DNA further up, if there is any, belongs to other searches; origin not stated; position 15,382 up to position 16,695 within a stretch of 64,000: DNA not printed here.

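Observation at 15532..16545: PHP-domain phosphoesterase encoded inside the FMN-riboswitch-controlled rib operon: candidate for the missing ARPP phosphatase step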

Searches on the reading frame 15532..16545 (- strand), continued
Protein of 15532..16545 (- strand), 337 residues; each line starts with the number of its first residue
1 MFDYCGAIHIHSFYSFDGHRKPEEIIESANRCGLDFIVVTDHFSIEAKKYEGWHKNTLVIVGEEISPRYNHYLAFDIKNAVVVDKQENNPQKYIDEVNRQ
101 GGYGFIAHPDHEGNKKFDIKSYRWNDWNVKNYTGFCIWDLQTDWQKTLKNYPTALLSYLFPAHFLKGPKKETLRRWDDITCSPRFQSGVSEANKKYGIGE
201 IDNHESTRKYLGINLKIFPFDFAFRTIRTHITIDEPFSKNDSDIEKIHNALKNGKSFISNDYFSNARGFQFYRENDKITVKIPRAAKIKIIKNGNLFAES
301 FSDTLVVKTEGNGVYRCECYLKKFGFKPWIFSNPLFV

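Call 25: find_encoding_contigs(protein=P0017, flank=7000, max_places=3)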
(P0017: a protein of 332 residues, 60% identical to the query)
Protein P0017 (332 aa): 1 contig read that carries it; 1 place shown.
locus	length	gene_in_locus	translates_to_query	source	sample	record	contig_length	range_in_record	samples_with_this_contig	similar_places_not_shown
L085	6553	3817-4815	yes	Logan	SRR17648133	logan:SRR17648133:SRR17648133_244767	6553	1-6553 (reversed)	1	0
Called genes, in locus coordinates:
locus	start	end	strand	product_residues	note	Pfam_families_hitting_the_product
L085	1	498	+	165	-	?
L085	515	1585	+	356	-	-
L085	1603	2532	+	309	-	PF19572:PorV (weak)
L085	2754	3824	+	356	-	PF00383:dCMP_cyt_deam_1, PF14437:MafB19-deam (weak), PF01872:RibD_C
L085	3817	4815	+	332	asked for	PF02811:PHP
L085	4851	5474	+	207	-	PF00677:Lum_binding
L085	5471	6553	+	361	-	?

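Call 26: predict_structure(alignment_id=A1)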
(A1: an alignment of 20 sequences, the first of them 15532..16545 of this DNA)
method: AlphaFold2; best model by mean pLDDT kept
length: 337 residues; sequences in the alignment: 20
mean_pLDDT: 92.2   pTM: 0.90
mean pLDDT of the five models: 92.2, 91.8, 91.4, 90.0, 89.9
residues with pLDDT >= 90: 262; 70-90: 64; 50-70: 9; < 50: 2
segments of 3 or more residues with pLDDT < 50: none
pLDDT, mean of each block of 10 residues (from residue 1): 96 91 97 98 96 98 96 97 94 98 96 88 92 95 88 86 89 92 58 86 77 79 94 96 97 96 95 96 98 97 97 95 94 95
secondary structure, 60 per line:
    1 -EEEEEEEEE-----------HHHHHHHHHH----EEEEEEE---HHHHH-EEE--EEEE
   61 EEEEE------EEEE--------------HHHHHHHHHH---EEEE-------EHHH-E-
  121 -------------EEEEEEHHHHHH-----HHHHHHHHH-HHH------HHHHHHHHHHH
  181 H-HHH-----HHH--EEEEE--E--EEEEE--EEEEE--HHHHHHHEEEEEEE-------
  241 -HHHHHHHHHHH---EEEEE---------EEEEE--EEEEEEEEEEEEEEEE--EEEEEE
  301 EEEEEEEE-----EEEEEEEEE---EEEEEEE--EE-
elements in order: E2-10 H22-31 E36-42 H46-50 E52-54 E57-65 E72-75 H90-99 E103-106 E134-139 H140-145 H151-159 H170-181 E196-200 E206-210 E213-217 H220-226 E227-233 H242-252 E256-260 E270-274 E277-292 E295-308 E314-322 E326-332

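Call 41: search_protein_representatives(protein=window:15532-16545:-)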
Query: 337 residues. Proteins with E-value up to 0.001 (for the whole library): 2202; up to 1e-10: 849; up to 1e-30: 237. The best 150 are listed.
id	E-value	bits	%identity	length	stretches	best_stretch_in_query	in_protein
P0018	1.3e-134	465.3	62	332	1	1-336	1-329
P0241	1.5e-92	327.0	49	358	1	2-336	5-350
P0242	5.0e-78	279.2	47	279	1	2-272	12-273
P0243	3.9e-77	276.2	44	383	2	2-272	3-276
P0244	1.1e-76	274.7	46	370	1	2-337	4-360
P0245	1.8e-67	244.5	43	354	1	4-337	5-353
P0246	2.7e-67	243.9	42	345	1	1-337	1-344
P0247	3.7e-67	243.4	43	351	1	2-336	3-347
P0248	3.1e-63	230.5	40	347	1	3-336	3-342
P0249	3.5e-63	230.4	41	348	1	2-336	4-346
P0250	9.8e-63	228.9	41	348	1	1-336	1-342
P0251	1.5e-61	224.9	40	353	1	3-337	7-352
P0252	1.6e-59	218.3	51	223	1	2-219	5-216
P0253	4.6e-59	216.8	41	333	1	2-336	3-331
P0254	3.9e-58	213.7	42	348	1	2-336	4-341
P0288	2.1e-49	185.1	36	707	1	2-336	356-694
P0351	2.4e-41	158.5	37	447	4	57-182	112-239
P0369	6.1e-40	153.9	38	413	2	1-273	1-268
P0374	8.6e-40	153.4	37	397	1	3-337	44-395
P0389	2.5e-38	148.6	36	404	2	2-274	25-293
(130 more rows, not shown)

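Call 42: search_protein_families(library=pfam, proteins=[P0288, P0351, P0369, P0389, P0374], max_evalue=0.001)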
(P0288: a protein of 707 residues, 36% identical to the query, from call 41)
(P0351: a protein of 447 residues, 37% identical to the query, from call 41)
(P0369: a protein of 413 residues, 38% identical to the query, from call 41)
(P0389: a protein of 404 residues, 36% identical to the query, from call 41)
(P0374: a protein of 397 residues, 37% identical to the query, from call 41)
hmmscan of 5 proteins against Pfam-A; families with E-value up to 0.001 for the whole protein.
P0288 (707 aa): 2 families
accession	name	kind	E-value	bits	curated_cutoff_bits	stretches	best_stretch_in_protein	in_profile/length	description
PF03706.18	LPG_synthase_TM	-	1.3e-31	110.7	33.4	1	15-304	5-295/302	Lysylphosphatidylglycerol synthase TM region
PF02811.25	PHP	-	8.6e-06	26.6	26.4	1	362-418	2-41/164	PHP domain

P0351 (447 aa): 0 families

P0369 (413 aa): 0 families

P0389 (404 aa): 1 family
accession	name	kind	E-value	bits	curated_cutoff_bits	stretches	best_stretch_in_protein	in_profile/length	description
PF02811.25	PHP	-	7.7e-09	36.5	26.4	1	31-96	2-64/164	PHP domain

P0374 (397 aa): 1 family
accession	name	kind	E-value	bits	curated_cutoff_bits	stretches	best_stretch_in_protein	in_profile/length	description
PF02811.25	PHP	-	9.5e-09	36.2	26.4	1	50-111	3-66/164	PHP domain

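Call 46: list_cluster_members(proteins=[window:15532-16545:-, P0121])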
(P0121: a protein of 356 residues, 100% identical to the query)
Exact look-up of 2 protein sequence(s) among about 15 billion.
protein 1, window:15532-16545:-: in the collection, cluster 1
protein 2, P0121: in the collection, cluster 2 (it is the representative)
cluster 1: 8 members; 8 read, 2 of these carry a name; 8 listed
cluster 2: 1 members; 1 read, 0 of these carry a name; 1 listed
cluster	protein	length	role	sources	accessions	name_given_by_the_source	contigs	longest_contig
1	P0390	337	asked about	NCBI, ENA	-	-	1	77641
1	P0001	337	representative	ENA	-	-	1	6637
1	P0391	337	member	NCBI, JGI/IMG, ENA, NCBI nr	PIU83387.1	MAG: hypothetical protein COS68_04325 [Elusimicrobia bacterium ...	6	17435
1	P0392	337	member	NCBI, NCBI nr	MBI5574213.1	MAG: PHP domain-containing protein [Elusimicrobia bacterium] | PHP domain-containing protein [Elusimicrobiota bacterium]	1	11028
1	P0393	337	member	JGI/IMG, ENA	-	-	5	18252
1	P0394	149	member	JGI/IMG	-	-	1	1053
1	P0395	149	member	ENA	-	-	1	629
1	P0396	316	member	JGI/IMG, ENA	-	-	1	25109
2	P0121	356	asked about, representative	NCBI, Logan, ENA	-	-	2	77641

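Call 53: find_homologous_proteins(query=A2, max_evalue=1e-20)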
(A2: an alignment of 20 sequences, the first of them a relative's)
Query A2 (20 sequences) (354 aa, profile of the alignment): 1421 proteins with E <= 1e-20 among 8000 candidates; the best 120 are listed.
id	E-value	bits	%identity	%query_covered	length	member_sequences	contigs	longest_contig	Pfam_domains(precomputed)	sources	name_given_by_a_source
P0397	3.0e-127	443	44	98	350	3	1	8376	PF02811.27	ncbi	-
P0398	1.2e-126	441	37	100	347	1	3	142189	PF02811.27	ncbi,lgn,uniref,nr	ncbi:CehA/McbA family metallohydrolase [Calderihabitans maritimus]|uniref:PHP domain-containing prot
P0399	9.1e-126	438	40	100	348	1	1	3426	PF02811.27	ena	-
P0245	2.5e-125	436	100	100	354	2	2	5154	PF02811.27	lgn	-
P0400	3.8e-125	436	38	99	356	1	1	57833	PF02811.27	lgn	-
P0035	6.0e-125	435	42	99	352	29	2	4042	PF02811.27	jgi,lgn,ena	-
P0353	1.2e-124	434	33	99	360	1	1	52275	PF02811.27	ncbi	-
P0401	2.3e-124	433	43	98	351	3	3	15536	PF02811.27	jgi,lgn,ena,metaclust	metaclust:\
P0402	4.4e-124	432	38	98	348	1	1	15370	PF02811.27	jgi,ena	-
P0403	1.7e-123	430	39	98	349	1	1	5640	PF02811.27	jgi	jgi:hypothetical protein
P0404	3.8e-123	429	38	100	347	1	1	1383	PF02811.27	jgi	jgi:hypothetical protein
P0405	6.4e-123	428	37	99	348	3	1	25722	PF02811.27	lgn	-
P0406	6.7e-123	428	37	98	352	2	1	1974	PF02811.27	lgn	-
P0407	7.2e-123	428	45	98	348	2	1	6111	PF02811.27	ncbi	-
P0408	1.6e-122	427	46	98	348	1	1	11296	PF02811.27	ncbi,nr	ncbi:MAG: CehA/McbA family metallohydrolase [Planctomycetes bacterium]|nr:CehA/McbA family metallohy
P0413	5.9e-121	422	45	98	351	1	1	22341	PF02811.27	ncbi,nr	ncbi:MAG: PHP domain-containing protein [Planctomycetes bacterium]|nr:PHP domain-containing protein 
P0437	3.4e-118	413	39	99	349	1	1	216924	PF02811.27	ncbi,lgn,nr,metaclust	ncbi:hypothetical protein SY88_03720 [Clostridiales bacterium PH28_bin88]|nr:hypothetical protein SY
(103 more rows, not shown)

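Call 54: find_encoding_contigs(protein=P0398, flank=6000, max_places=1)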
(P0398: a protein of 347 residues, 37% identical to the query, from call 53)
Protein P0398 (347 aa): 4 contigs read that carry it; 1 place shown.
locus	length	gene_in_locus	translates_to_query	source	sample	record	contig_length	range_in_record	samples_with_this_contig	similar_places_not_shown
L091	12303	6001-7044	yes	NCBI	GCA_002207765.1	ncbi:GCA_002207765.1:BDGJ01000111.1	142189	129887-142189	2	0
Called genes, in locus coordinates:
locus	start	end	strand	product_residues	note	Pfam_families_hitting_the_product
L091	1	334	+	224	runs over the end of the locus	PF00702:Hydrolase, PF12710:HAD, PF13419:HAD_2, PF13242:Hydrolase_like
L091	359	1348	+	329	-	PF00480:ROK, PF01869:BcrAD_BadFG (weak)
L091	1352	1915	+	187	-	PF00596:Aldolase_II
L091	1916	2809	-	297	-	PF04055:Radical_SAM, PF13353:Fer4_12 (faint)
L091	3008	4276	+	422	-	PF01546:Peptidase_M20, PF07687:M20_dimer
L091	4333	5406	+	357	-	-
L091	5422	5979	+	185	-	PF06695:Sm_multidrug_ex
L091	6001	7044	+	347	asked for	PF02811:PHP (weak)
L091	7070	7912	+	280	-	PF02811:PHP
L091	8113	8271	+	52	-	-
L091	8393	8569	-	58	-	-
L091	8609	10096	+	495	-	PF08448:PAS_4 (weak), PF13426:PAS_9, PF00158:Sigma54_activat, PF14532:Sigma54_activ_2, PF07728:AAA_5 (weak), PF25601:AAA_lid_14, PF18024:HTH_50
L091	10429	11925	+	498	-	PF00474:SSF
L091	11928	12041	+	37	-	-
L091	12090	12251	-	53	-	-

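Call 55: find_encoding_contigs(protein=P0413, flank=6000, max_places=1)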
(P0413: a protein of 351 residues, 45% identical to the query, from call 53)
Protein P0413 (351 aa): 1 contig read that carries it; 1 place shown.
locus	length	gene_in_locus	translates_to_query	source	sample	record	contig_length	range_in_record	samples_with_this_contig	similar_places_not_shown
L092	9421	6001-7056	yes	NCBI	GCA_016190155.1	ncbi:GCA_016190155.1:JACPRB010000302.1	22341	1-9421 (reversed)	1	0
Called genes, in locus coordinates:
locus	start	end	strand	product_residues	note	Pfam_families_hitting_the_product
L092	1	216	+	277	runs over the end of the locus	PF01509:TruB_N, PF16198:TruB_C_2, PF09157:TruB-C_2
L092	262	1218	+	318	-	PF04055:Radical_SAM, PF16199:Radical_SAM_C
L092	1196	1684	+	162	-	-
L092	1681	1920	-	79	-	PF09383:NIL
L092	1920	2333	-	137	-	PF07238:PilZ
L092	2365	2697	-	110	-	-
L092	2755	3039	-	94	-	PF00708:Acylphosphatase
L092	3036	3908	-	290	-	-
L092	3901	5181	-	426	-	PF12704:MacB_PCD, PF02687:FtsX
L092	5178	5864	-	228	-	PF00005:ABC_tran, PF02463:SMC_N (faint), PF13304:AAA_21 (faint)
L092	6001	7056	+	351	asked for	PF02811:PHP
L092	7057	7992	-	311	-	-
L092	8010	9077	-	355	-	PF13692:Glyco_trans_1_4, PF13524:Glyco_trans_1_2 (weak), PF00534:Glycos_transf_1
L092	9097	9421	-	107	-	PF00733:Asn_synthase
